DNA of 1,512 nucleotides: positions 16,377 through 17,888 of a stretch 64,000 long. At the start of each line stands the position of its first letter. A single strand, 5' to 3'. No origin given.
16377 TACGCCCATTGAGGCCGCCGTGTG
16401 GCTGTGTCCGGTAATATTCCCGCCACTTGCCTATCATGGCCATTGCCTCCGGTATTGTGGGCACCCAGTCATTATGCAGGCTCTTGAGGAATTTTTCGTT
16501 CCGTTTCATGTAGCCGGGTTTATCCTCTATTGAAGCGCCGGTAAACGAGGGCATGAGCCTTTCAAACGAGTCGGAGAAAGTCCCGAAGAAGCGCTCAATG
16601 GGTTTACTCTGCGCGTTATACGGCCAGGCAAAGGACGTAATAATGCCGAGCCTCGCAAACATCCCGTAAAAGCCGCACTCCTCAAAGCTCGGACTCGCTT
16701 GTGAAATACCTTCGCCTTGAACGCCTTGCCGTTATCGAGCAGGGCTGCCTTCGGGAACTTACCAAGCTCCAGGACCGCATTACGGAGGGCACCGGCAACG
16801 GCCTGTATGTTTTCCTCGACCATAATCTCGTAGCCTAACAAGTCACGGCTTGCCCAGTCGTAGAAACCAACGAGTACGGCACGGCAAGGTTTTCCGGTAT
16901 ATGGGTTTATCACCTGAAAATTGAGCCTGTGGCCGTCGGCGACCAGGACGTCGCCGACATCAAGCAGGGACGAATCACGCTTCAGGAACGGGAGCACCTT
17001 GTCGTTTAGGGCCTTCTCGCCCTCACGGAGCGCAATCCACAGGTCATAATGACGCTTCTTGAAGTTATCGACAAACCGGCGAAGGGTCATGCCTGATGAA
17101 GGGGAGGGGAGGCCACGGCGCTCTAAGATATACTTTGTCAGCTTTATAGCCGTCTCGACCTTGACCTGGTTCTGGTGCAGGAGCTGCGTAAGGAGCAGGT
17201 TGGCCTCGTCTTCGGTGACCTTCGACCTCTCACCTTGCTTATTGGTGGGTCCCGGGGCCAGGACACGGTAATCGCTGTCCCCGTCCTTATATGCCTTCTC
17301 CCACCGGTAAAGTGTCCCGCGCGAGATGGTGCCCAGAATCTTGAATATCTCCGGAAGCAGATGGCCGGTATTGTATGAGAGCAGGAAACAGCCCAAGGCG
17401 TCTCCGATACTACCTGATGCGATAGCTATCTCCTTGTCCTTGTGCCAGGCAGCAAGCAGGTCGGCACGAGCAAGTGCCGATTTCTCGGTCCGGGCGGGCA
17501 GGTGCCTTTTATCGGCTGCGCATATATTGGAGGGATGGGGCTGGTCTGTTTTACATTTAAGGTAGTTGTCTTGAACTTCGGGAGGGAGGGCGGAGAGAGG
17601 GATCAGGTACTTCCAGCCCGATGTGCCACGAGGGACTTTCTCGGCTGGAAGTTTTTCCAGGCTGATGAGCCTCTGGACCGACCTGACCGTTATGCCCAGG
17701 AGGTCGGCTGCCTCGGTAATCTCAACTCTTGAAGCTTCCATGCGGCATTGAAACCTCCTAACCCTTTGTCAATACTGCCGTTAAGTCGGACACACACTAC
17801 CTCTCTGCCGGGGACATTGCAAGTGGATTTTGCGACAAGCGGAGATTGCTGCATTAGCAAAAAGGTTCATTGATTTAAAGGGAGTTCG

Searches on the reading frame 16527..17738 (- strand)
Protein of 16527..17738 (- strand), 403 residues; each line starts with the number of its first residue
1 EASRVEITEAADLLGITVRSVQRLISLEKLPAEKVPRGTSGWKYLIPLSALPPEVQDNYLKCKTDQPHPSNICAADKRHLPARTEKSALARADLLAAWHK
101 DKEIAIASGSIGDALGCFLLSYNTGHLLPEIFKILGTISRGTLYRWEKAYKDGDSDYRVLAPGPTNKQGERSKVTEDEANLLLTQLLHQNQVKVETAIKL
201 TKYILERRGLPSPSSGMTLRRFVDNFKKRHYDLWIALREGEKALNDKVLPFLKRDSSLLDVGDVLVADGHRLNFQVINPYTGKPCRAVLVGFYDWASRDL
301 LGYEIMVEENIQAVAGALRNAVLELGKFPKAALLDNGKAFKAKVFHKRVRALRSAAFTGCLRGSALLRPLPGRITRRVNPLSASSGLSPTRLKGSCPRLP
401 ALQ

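Call 77: search_protein_families(library=pfam, proteins=[window:16527-17738:-], max_evalue=0.01)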
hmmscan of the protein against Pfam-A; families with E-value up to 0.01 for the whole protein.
window:16527-17738:- (403 aa): 5 families
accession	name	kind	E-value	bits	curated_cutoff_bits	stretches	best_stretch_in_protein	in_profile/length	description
PF13384.12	HTH_23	-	4.4e-07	30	24.6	0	119-154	12-46/50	Homeodomain-like domain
PF12728.13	HTH_17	-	4.8e-07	30.4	27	1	7-51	4-43/51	Helix-turn-helix domain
PF13518.12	HTH_28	-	1.3e-06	28.8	25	0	122-151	9-37/52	Helix-turn-helix domain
PF00665.32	rve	-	0.00019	22.1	32.6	1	286-351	23-89/102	Integrase core domain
PF13551.12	HTH_29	-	0.00054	20.4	28.1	0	119-154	5-40/64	Winged helix-turn helix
